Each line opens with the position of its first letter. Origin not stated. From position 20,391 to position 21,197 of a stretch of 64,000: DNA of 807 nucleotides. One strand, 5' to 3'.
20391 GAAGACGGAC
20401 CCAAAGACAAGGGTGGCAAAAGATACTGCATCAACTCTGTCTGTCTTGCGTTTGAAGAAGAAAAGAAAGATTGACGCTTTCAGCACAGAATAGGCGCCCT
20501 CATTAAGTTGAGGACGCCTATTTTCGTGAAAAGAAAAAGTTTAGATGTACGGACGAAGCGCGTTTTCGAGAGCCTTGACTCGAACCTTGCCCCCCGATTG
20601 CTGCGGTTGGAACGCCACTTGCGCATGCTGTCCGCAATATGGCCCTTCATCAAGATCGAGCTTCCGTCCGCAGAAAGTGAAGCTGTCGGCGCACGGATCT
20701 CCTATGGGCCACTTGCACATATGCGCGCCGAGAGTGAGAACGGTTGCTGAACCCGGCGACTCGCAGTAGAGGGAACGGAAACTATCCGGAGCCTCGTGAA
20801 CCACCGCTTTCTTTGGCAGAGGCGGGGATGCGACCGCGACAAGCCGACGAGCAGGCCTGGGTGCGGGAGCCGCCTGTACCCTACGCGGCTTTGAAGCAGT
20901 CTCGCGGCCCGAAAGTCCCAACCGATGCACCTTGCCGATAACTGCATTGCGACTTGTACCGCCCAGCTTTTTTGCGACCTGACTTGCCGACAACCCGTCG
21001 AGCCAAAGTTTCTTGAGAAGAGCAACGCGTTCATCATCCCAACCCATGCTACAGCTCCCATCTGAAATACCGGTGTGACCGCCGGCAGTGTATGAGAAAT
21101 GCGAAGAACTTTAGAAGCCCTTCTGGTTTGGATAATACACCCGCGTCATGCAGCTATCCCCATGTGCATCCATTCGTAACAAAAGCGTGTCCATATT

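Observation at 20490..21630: GcrA-family cell-cycle regulator gene on a GC-rich islet bounded by two terminators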

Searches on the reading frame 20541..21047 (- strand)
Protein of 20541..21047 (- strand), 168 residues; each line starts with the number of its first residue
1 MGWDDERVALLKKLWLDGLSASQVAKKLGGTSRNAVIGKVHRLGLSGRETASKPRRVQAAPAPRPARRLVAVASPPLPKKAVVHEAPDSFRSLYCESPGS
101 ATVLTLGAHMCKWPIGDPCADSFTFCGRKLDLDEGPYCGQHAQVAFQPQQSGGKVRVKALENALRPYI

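Call 4: search_protein_families(library=pfam, proteins=[window:20541-21047:-], max_evalue=0.01)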
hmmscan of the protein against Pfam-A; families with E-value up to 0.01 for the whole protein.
window:20541-21047:- (168 aa): 2 families
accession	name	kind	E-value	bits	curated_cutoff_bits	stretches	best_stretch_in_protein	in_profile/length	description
PF07750.17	GcrA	-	6e-49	166.8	26.9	1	1-154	1-153/155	GcrA cell cycle regulator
PF23477.1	zf_Tbcl_2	-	0.0092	16.1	27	0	138-150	11-23/37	Probable treble clef zinc finger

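Call 10: find_homologous_proteins(query=window:20541-21047:-)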
Query window:20541-21047:- (168 aa): 7964 proteins with E <= 0.001 among 8000 candidates; the best 120 are listed.
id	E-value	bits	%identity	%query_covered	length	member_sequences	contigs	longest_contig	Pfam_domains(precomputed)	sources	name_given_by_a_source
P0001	3.3e-109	380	100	100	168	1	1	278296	PF07750.18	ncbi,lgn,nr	ncbi:MAG: GcrA cell cycle regulator [Parcubacteria group bacterium]|nr:GcrA cell cycle regulator [Pa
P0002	8.2e-60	219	66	100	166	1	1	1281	PF07750.18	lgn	-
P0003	2.4e-59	218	64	100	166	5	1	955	PF07750.18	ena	-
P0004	1.1e-58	216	65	100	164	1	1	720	PF07750.18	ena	-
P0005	1.5e-58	215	63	100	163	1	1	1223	PF07750.18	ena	-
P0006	3.5e-58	214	63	100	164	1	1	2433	PF07750.18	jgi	jgi:GcrA cell cycle regulator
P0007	4.7e-58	214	64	100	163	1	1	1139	PF07750.18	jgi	-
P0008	7.4e-58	213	62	99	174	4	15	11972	PF07750.18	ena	-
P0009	7.7e-58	213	63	100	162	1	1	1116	PF07750.18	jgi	jgi:GcrA cell cycle regulator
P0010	8.2e-58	213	62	100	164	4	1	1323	PF07750.18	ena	-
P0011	1.1e-57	213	65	100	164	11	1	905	PF07750.18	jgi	jgi:GcrA cell cycle regulator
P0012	1.2e-57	212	61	100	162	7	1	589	PF07750.18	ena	-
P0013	1.6e-57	212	59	100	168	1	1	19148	PF07750.18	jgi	jgi:GcrA cell cycle regulator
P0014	2.1e-57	212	64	100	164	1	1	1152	PF07750.18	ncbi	-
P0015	2.5e-57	211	63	100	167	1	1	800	PF07750.18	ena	-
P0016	2.5e-57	211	56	100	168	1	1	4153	PF07750.18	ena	-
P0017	2.7e-57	211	65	100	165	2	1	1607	PF07750.18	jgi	jgi:GcrA cell cycle regulator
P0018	3.1e-57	211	62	100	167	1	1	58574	PF07750.18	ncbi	-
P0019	3.2e-57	211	58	100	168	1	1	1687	PF07750.18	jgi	-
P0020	3.7e-57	211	64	100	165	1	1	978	PF07750.18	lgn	-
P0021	4.7e-57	211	60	100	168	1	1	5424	PF07750.18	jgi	jgi:GcrA cell cycle regulator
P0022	5.8e-57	210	62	100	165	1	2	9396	PF07750.18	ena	-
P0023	6.0e-57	210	64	100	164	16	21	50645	PF07750.18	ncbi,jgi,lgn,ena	-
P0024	6.1e-57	210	63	100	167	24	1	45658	PF07750.18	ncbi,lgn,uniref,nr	ncbi:GcrA family cell cycle regulator [Phenylobacterium sp.]|uniref:cell cycle sigma 70 cofactor Gcr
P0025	6.1e-57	210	60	100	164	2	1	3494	PF07750.18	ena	-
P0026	6.5e-57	210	58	100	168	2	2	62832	PF07750.18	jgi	jgi:GcrA cell cycle regulator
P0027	6.6e-57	210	59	100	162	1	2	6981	PF07750.18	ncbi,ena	-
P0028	7.0e-57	210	63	100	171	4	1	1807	PF07750.18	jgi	jgi:GcrA cell cycle regulator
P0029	7.0e-57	210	63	100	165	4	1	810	PF07750.18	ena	-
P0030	7.2e-57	210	60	100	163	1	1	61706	PF07750.18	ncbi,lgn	-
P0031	7.9e-57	210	63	100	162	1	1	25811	PF07750.18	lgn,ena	-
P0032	9.2e-57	210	63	100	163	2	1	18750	PF07750.18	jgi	-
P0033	9.3e-57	210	58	100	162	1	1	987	PF07750.18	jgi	jgi:GcrA cell cycle regulator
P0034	9.4e-57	210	62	100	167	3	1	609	PF07750.18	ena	-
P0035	9.7e-57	210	62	100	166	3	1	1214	PF07750.18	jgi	jgi:GcrA cell cycle regulator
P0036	1.0e-56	209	60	100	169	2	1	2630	PF07750.18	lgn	-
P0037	1.0e-56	209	59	100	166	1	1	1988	PF07750.18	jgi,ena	-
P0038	1.0e-56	209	60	100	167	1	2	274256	PF07750.18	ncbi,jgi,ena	ncbi:MAG TPA: GcrA family cell cycle regulator [Caulobacteraceae bacterium]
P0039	1.2e-56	209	61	100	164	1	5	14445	PF07750.18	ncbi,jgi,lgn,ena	-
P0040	1.2e-56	209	61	100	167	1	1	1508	PF07750.18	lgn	-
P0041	1.3e-56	209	63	100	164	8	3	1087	PF07750.18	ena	-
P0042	1.4e-56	209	61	100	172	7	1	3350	PF07750.18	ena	-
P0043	1.4e-56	209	60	100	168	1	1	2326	PF07750.18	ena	-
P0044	1.5e-56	209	60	100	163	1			PF07750.18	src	-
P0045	1.5e-56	209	62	100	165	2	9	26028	PF07750.18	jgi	jgi:GcrA cell cycle regulator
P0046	1.5e-56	209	62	100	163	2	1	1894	PF07750.18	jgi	jgi:GcrA cell cycle regulator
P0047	1.7e-56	209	62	100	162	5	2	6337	PF07750.18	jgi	-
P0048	1.7e-56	209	59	100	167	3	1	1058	PF07750.18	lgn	-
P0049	1.7e-56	209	62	100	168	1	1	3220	PF07750.18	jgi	jgi:GcrA cell cycle regulator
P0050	1.8e-56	209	60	100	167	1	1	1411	PF07750.18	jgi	-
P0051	1.8e-56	209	61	100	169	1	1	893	PF07750.18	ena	-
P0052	1.9e-56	209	61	100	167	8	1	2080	PF07750.18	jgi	jgi:GcrA cell cycle regulator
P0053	1.9e-56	209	61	100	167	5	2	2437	PF07750.18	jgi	jgi:GcrA cell cycle regulator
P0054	2.0e-56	208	61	100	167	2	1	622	PF07750.18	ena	-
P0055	2.0e-56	208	60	100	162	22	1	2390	PF07750.18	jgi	jgi:GcrA cell cycle regulator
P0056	2.2e-56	208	60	100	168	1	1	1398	PF07750.18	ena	-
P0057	2.4e-56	208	58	100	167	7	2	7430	PF07750.18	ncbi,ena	-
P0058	2.4e-56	208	62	100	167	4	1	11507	PF07750.18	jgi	jgi:GcrA cell cycle regulator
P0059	2.5e-56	208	60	100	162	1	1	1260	PF07750.18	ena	-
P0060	2.6e-56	208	64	100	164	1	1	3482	PF07750.18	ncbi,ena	-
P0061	2.6e-56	208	63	100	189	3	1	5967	PF07750.18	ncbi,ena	-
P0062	2.6e-56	208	61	100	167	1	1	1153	PF07750.18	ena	-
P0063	2.9e-56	208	62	100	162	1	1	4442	PF07750.18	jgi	jgi:GcrA cell cycle regulator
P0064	2.9e-56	208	60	100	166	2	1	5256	PF07750.18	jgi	jgi:GcrA cell cycle regulator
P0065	2.9e-56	208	62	100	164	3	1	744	PF07750.18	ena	-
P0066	3.0e-56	208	60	100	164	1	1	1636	PF07750.18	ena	-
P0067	3.3e-56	208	59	100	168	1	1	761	PF07750.18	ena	-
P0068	3.4e-56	208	60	100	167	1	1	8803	PF07750.18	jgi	jgi:GcrA cell cycle regulator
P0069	3.4e-56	208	60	100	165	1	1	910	PF07750.18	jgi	jgi:GcrA cell cycle regulator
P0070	3.7e-56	208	61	100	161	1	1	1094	PF07750.18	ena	-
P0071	4.2e-56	207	60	100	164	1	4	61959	PF07750.18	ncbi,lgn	-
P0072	4.4e-56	207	58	100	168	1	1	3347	PF07750.18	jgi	jgi:GcrA cell cycle regulator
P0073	4.5e-56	207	60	100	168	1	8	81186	PF07750.18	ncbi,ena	-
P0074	4.6e-56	207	59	100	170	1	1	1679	PF07750.18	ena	-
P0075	4.8e-56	207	61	100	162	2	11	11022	PF07750.18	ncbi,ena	-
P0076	5.0e-56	207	63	100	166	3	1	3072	PF07750.18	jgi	jgi:GcrA cell cycle regulator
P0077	5.1e-56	207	61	100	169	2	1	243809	PF07750.18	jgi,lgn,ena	jgi:GcrA cell cycle regulator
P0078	5.3e-56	207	60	100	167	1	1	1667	PF07750.18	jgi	jgi:GcrA cell cycle regulator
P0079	5.6e-56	207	61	100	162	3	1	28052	PF07750.18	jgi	jgi:GcrA cell cycle regulator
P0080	5.6e-56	207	61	100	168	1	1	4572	PF07750.18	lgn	-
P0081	5.8e-56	207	61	100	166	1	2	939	PF07750.18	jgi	-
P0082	5.8e-56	207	61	100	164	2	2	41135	PF07750.18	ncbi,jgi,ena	jgi:GcrA cell cycle regulator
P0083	5.9e-56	207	58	100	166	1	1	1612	PF07750.18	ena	-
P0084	6.1e-56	207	62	100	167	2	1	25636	PF07750.18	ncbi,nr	ncbi:MAG TPA: GcrA family cell cycle regulator [Caulobacteraceae bacterium]|nr:GcrA family cell cycl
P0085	6.7e-56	207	64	100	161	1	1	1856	PF07750.18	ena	-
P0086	7.2e-56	207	56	100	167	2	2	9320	PF07750.18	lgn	-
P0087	7.4e-56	207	64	100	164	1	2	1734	PF07750.18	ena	-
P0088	7.4e-56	207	59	100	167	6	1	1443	PF07750.18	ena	-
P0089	7.4e-56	207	61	100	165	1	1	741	PF07750.18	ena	-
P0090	7.5e-56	207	61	100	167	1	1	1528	PF07750.18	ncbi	ncbi:MAG: GcrA family cell cycle regulator [Caulobacteraceae bacterium]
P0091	7.6e-56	207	62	100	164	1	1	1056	PF07750.18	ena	-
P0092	7.8e-56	207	62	100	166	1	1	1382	PF07750.18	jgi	-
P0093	7.8e-56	207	61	100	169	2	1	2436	PF07750.18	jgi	jgi:GcrA cell cycle regulator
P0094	8.0e-56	207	60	100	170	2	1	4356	PF07750.18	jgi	jgi:GcrA cell cycle regulator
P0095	8.6e-56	206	57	100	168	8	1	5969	PF07750.18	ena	-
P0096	8.7e-56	206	58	100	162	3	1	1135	PF07750.18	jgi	-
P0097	8.7e-56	206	57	100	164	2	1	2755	PF07750.18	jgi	jgi:GcrA cell cycle regulator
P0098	8.9e-56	206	61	100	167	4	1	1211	PF07750.18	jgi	jgi:GcrA cell cycle regulator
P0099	8.9e-56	206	61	100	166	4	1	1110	PF07750.18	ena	-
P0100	9.0e-56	206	62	100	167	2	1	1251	PF07750.18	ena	-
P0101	9.5e-56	206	62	100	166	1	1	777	PF07750.18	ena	-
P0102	9.7e-56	206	66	89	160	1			PF07750.18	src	-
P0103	1.0e-55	206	60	100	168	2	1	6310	PF07750.18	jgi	jgi:GcrA cell cycle regulator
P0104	1.0e-55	206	61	100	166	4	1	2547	PF07750.18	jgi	jgi:GcrA cell cycle regulator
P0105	1.0e-55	206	59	100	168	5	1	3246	PF07750.18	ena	-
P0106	1.0e-55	206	59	100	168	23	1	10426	PF07750.18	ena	-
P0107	1.1e-55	206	64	100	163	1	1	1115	PF07750.18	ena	-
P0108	1.1e-55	206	62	100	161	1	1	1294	PF07750.18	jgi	jgi:GcrA cell cycle regulator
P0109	1.1e-55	206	61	100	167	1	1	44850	PF07750.18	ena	-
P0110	1.1e-55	206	62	100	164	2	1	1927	PF07750.18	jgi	jgi:GcrA cell cycle regulator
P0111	1.2e-55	206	59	100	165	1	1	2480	PF07750.18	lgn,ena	-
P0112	1.2e-55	206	59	100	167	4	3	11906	PF07750.18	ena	-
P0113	1.2e-55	206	63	100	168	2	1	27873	PF07750.18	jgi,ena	-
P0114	1.2e-55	206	60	100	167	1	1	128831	PF07750.18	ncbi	ncbi:MAG: GcrA family cell cycle regulator [Pseudomonadota bacterium]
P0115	1.2e-55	206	57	100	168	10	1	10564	PF07750.18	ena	-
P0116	1.2e-55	206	62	100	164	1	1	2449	PF07750.18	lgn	-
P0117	1.2e-55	206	63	100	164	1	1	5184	PF07750.18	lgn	-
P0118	1.2e-55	206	61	100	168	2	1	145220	PF07750.18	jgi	jgi:GcrA cell cycle regulator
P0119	1.3e-55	206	59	100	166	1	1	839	PF07750.18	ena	-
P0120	1.3e-55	206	62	100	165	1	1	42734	PF07750.18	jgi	jgi:GcrA cell cycle regulator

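Call 11: find_encoding_contigs(protein=window:20541-21047:-, flank=10000, max_places=10)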
Protein window:20541-21047:- (168 aa): 1 contig read that carries it; 1 place shown.
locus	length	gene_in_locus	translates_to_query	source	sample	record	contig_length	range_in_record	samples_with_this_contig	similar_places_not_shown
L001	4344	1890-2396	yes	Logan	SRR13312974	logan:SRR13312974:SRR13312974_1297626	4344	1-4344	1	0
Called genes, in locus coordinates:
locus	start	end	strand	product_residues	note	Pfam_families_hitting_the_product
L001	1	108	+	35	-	?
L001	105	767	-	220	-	PF09335:VTT_dom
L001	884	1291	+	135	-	PF14325:DUF4383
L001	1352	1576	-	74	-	-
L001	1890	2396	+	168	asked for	PF07750:GcrA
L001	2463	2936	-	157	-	PF01641:SelR, PF03226:Yippee-Mis18 (weak)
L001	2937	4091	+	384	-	PF26514:DUF8173 (weak)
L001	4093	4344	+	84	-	?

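Call 14: search_solved_structures(query=window:20541-21047:-, show_alignments=3, max_evalue=0.01)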
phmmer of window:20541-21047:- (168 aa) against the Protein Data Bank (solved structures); distinct sequences matched with E-value up to 0.01: 3.
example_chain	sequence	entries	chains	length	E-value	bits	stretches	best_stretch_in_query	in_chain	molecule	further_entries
7ye1_G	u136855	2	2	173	4.3e-55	189.4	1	1-168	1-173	Cell cycle regulatory protein GcrA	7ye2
5yix_B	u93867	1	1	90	1.1e-26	96.9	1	85-168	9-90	Cell cycle regulatory protein GcrA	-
5yiu_A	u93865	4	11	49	6.9e-19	71.6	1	1-45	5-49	Cell cycle regulatory protein GcrA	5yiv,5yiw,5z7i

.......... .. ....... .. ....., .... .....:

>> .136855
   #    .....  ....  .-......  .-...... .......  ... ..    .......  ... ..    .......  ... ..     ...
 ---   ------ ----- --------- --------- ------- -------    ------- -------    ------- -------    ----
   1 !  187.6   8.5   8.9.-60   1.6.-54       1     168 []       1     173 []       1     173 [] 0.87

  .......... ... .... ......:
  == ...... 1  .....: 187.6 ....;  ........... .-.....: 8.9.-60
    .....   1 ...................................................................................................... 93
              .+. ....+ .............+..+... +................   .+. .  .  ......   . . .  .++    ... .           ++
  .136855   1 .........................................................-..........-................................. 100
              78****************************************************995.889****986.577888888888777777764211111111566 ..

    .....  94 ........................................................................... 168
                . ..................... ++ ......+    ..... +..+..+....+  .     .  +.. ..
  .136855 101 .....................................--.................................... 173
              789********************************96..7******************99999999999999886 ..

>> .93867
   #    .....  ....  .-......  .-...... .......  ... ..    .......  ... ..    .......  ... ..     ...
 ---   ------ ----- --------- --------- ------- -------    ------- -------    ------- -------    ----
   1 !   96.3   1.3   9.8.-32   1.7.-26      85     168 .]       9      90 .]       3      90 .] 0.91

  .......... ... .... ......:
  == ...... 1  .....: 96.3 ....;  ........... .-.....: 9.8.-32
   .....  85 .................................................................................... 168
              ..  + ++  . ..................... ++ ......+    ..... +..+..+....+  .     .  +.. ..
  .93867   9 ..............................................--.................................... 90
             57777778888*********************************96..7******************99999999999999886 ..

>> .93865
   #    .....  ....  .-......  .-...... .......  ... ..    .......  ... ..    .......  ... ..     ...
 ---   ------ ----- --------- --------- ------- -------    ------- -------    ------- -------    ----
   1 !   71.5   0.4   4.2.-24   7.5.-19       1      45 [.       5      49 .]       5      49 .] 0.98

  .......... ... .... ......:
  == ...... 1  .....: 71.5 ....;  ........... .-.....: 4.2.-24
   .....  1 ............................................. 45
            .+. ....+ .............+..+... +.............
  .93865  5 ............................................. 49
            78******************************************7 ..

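Call 15: search_protein_families(library=ncbifam, proteins=[window:20541-21047:-], max_evalue=0.01)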
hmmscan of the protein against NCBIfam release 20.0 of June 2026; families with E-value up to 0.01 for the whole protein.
window:20541-21047:- (168 aa): 1 family
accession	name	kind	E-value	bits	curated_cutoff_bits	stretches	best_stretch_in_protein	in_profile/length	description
NF050816.1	sig70cofacGcrA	equivalog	3.5e-63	213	280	1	1-168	1-173/173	cell cycle sigma 70 cofactor GcrA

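Call 16: search_protein_families(library=phrogs, proteins=[window:20541-21047:-], max_evalue=0.01)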
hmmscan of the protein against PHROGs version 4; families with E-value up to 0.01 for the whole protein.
window:20541-21047:- (168 aa): 3 families
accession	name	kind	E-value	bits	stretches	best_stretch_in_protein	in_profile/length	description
phrog_12262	-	unknown function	2e-15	58.1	1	3-151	9-168/182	-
phrog_16311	-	unknown function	4.9e-15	57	1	3-145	5-143/151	-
phrog_323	-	transcription regulation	0.001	19.7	1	3-55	97-147/319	transcriptional regulator, D5-like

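Call 25: find_related_loci(query=window:20541-21047:-, collection=genome_contigs, flank=3000)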
Query window:20541-21047:- (168 aa) in genome_contigs; peptide patterns used: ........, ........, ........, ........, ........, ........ (x = any residue, [..] = any of these).
600 stretches matched a pattern (row limit reached: there are more); 594 encode a relative of the query (tblastn E <= 1e-3); the best 80 are kept; 80 distinct loci.
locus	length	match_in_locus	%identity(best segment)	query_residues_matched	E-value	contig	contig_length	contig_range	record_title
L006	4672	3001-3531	59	1-168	9e-61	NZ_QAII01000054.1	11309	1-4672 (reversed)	Caulobacter sp. HMWF025 NODE_73_length_11211_cov_13.113193, whole genome shotgun sequence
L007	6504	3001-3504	62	1-168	3e-60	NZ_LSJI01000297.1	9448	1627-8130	Phenylobacterium sp. CCH9-H3 CCH9-H3_contig298, whole genome shotgun sequence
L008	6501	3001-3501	60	1-168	8e-60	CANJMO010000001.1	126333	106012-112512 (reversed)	MAG: Caulobacteraceae bacterium isolate RH-23may17-637 genome assembly, contig: RH-23may17-C886, whole genome shotgun se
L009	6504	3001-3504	60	1-168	1e-59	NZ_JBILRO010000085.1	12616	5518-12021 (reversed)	MAG: Phenylobacterium sp. isolate ME2018-06-14_3300042564_group8_bin336 Rohwer_bin1865_scaffold_5574_c1, whole genome sh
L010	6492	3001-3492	60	1-168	1e-58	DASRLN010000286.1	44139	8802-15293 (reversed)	MAG TPA_asm: Caulobacteraceae bacterium isolate SMAG_U10189 k141_679451, whole genome shotgun sequence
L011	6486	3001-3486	61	1-168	3e-58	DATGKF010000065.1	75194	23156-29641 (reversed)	MAG TPA_asm: Caulobacteraceae bacterium isolate SMAG_U9852 k141_1079467, whole genome shotgun sequence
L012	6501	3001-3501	60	1-168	3e-58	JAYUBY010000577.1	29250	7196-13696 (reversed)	MAG: Alphaproteobacteria bacterium isolate GFS_6841 GFS_6841_576, whole genome shotgun sequence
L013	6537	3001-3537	57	1-168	4e-56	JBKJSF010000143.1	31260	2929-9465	MAG: Caulobacter sp. isolate ant_bin.568 k117_3681768, whole genome shotgun sequence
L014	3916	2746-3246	57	1-168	3e-56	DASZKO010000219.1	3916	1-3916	MAG TPA_asm: Caulobacteraceae bacterium isolate SMAG_U5840 k141_1048346, whole genome shotgun sequence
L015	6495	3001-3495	58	1-168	9e-56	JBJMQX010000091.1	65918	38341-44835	MAG: Phenylobacterium sp. isolate H2_16_all_fractions_metab_conc_42_70_17 k255_5192814, whole genome shotgun sequence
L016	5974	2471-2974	59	1-168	2e-55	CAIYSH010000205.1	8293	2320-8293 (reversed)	MAG: uncultured Alphaproteobacteria bacterium isolate LJ_bin-4774 genome assembly, contig: bin-4774:205/498, whole genom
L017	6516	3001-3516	57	2-168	8e-54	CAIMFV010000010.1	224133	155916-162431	MAG: uncultured Caulobacterales bacterium isolate B4_bin-195 genome assembly, contig: bin-195:10/61, whole genome shotgu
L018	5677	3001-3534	56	1-168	5e-53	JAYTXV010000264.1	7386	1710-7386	MAG: Caulobacteraceae bacterium isolate GFS_5997 GFS_5997_263, whole genome shotgun sequence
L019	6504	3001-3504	56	1-168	1e-52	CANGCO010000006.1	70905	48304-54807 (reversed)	MAG: Caulobacteraceae bacterium isolate Jr-25may17-217 genome assembly, contig: Jr-25may17-C295, whole genome shotgun se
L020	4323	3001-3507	57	1-168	7e-52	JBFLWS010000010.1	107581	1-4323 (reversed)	MAG: Pseudomonadota bacterium isolate MAG038 MAG038_10, whole genome shotgun sequence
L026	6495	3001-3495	54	1-168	1e-48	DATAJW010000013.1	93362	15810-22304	MAG TPA_asm: Candidatus Paceibacterota bacterium isolate SMAG_U6922 k141_2738, whole genome shotgun sequence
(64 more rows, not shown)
